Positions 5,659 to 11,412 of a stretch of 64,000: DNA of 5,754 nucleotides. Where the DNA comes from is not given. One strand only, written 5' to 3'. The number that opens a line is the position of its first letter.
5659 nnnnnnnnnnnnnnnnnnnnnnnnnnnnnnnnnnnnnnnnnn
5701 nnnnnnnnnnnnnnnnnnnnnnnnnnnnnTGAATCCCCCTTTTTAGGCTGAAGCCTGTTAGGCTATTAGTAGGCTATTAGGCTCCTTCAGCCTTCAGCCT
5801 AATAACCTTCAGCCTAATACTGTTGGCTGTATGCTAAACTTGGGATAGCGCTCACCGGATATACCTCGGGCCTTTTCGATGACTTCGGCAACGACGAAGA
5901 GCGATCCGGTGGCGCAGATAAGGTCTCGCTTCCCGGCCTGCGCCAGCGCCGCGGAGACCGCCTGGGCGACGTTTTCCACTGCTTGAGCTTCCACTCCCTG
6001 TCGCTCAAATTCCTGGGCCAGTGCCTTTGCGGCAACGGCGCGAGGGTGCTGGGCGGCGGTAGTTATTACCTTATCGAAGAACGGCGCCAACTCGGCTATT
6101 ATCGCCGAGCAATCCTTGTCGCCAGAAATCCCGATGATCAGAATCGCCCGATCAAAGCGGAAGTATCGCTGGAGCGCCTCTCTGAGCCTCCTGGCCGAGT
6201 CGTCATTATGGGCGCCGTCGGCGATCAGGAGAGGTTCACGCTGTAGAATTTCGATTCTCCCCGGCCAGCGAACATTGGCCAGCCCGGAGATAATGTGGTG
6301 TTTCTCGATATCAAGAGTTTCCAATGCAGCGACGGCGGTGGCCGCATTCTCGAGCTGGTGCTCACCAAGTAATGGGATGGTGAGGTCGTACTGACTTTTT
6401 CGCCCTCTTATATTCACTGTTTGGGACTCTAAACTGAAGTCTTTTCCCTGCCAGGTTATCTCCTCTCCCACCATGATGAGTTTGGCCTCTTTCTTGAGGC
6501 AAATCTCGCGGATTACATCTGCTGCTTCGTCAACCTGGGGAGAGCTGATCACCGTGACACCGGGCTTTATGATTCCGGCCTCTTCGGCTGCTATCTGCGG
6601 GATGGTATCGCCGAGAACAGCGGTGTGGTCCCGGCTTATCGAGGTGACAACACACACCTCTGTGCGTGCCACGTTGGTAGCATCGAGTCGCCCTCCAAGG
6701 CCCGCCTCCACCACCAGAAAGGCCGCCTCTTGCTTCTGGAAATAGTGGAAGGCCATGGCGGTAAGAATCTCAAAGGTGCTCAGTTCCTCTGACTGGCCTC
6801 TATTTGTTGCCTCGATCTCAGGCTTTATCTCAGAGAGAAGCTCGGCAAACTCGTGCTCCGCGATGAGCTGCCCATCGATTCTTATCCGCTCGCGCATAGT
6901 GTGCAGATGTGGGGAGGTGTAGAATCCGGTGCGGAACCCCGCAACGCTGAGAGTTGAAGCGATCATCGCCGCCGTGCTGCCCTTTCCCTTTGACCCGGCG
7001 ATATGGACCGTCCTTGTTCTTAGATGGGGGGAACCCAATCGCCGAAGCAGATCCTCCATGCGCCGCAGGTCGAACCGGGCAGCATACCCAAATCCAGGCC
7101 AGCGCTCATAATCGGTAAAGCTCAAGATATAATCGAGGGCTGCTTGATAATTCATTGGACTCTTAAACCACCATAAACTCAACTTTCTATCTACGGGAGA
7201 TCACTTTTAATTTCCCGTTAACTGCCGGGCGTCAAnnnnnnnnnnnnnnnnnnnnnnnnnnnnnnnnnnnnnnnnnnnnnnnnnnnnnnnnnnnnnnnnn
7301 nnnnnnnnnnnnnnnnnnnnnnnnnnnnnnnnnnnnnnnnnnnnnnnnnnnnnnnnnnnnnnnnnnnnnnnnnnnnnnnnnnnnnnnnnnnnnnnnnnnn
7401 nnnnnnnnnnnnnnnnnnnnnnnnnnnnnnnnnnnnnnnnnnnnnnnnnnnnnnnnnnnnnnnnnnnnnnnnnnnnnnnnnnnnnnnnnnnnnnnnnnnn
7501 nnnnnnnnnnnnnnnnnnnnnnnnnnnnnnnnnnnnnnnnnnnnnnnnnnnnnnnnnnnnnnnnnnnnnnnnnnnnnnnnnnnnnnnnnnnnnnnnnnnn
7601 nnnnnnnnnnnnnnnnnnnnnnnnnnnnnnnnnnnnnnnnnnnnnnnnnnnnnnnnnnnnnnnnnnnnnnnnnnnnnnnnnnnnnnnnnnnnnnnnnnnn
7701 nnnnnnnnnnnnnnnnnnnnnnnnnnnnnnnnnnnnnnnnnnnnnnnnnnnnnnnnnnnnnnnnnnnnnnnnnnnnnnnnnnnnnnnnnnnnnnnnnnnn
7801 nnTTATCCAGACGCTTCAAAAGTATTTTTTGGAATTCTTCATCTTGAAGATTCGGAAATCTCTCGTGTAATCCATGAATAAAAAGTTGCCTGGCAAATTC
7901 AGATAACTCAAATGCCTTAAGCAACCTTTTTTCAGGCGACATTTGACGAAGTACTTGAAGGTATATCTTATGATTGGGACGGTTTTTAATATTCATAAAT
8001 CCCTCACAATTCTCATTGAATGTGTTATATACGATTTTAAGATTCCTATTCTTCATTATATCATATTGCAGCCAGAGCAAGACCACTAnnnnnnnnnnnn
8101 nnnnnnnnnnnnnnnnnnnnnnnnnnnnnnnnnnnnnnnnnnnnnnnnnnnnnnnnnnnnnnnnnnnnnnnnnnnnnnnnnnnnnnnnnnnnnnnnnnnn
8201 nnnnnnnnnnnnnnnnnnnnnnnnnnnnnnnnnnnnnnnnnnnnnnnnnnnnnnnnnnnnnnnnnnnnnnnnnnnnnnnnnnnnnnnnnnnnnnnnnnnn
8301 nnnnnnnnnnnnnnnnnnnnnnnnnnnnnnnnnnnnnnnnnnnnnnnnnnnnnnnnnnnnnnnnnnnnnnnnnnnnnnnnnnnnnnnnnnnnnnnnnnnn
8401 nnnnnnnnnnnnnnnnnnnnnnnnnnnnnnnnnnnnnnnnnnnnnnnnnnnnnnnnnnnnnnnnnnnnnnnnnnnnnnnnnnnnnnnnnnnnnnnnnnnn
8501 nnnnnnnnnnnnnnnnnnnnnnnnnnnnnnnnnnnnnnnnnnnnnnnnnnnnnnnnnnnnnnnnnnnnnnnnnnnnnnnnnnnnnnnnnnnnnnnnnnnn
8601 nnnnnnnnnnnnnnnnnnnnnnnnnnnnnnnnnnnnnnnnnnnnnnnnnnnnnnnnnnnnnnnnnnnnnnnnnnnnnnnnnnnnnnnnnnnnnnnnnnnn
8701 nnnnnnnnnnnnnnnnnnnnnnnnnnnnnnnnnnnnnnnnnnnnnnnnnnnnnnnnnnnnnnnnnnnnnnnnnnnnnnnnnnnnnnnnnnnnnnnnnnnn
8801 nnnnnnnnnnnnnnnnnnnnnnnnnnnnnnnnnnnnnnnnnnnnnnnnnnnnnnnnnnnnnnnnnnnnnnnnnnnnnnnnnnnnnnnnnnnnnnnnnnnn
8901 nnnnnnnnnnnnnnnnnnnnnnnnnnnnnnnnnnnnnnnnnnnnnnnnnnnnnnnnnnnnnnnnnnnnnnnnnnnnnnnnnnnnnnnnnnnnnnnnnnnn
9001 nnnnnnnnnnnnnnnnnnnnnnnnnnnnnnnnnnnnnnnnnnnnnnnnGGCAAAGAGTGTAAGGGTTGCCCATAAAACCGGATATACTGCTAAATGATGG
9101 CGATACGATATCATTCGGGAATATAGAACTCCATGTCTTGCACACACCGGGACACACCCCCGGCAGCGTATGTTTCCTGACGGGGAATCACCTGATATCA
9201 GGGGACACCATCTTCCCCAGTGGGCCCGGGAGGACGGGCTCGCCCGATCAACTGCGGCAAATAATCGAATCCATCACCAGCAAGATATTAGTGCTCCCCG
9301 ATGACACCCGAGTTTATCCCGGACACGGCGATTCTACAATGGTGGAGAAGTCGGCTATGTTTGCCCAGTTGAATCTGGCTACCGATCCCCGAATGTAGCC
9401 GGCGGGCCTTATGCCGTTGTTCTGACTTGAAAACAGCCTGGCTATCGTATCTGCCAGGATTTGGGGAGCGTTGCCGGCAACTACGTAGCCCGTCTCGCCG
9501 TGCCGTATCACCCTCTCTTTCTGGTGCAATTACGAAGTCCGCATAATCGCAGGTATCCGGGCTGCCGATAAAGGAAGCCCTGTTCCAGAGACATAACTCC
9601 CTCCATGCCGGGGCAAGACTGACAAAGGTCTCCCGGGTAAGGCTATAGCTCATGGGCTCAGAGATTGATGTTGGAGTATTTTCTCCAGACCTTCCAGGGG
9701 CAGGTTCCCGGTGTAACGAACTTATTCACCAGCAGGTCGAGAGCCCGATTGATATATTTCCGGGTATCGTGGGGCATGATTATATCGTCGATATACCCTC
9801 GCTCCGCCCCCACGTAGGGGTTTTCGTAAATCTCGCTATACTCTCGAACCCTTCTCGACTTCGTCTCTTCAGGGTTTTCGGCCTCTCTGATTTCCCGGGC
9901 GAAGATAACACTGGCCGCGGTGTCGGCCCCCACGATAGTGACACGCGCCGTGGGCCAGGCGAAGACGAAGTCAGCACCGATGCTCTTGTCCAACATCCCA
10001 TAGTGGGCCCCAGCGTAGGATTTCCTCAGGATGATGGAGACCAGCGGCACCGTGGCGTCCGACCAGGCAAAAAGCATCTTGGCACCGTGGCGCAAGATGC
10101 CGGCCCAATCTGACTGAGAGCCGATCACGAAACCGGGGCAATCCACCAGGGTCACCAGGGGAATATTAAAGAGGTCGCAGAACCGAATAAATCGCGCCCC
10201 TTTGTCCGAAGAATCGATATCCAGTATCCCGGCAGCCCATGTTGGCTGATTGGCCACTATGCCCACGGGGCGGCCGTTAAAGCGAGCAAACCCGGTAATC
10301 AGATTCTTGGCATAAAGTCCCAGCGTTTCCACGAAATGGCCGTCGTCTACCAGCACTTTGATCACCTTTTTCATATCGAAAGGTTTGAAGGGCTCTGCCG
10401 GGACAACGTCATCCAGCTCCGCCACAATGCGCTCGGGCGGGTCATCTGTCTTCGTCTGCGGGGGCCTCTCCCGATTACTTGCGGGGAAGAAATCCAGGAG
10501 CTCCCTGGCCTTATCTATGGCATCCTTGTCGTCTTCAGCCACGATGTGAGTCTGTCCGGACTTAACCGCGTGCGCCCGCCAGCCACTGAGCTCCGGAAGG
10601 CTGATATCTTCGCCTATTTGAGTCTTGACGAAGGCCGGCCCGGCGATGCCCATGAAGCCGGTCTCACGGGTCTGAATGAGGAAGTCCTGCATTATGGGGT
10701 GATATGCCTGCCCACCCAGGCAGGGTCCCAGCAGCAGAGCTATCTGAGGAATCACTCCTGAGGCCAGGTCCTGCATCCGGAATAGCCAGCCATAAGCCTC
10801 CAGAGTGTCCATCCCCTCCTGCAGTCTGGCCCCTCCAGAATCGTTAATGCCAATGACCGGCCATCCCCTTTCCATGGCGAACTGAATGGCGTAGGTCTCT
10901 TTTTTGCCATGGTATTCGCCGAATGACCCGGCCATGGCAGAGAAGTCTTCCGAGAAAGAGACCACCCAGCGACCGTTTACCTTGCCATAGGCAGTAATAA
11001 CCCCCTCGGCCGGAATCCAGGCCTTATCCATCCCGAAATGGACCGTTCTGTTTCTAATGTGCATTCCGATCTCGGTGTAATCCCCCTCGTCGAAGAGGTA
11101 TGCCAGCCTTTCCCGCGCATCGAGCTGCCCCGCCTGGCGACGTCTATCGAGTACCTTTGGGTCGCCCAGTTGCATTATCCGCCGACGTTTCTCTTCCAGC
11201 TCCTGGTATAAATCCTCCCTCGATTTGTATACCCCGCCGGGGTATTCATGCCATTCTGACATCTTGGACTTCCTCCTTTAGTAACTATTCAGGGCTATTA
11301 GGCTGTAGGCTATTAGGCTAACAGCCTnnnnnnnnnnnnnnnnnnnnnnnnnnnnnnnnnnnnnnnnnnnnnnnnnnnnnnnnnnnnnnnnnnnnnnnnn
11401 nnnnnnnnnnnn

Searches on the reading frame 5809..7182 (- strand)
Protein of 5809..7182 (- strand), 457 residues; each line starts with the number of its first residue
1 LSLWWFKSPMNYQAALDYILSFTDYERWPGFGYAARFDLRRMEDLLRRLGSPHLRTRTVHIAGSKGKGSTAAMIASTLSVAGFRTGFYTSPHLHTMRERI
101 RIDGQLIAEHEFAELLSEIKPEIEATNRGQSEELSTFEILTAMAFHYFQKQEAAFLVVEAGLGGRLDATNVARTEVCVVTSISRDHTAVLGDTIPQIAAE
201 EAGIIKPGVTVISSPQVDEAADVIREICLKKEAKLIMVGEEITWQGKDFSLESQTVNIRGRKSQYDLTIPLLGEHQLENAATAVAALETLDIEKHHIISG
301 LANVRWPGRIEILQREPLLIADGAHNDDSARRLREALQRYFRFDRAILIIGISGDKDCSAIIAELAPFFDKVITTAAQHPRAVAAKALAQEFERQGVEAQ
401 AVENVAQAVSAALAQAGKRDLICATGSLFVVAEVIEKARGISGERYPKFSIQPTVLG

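Call 66: search_protein_families(library=pfam, proteins=[window:5809-7182:-], max_evalue=0.001)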
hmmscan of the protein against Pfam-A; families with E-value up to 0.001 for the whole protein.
window:5809-7182:- (457 aa): 2 families
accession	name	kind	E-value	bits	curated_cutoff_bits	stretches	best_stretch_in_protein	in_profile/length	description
PF02875.26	Mur_ligase_C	-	2.7e-21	77.2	28.4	1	308-427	1-126/127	Mur ligase, glutamate ligase domain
PF08245.18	Mur_ligase_M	-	4.1e-13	50.2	24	1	61-286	1-199/200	Mur ligase middle domain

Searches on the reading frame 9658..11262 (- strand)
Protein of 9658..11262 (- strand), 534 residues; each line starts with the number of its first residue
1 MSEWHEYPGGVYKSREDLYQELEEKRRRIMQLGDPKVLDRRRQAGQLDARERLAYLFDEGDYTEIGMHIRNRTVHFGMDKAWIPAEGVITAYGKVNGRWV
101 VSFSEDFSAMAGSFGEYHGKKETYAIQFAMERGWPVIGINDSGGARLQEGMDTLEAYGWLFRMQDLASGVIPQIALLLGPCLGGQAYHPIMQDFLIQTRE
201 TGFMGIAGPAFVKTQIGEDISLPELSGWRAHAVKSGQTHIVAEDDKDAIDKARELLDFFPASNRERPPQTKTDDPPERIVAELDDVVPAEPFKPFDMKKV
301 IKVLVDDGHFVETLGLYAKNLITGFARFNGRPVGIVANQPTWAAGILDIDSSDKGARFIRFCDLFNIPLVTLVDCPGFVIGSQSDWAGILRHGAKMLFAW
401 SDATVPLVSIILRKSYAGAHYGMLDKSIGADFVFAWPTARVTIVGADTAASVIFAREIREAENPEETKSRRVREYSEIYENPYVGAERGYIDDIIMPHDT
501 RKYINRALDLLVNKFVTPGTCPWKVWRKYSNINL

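Call 66: search_protein_families(library=pfam, proteins=[window:9658-11262:-], max_evalue=0.001)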
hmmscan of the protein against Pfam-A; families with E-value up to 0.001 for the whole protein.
window:9658-11262:- (534 aa): 2 families
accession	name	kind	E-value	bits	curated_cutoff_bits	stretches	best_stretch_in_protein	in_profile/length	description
PF01039.27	Carboxyl_trans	-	3.9e-159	530.8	22.3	1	42-516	3-483/493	Carboxyl transferase domain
PF03255.19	ACCA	-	1.9e-06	27.7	23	1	321-460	94-237/310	Acetyl co-enzyme A carboxylase carboxyltransferase-like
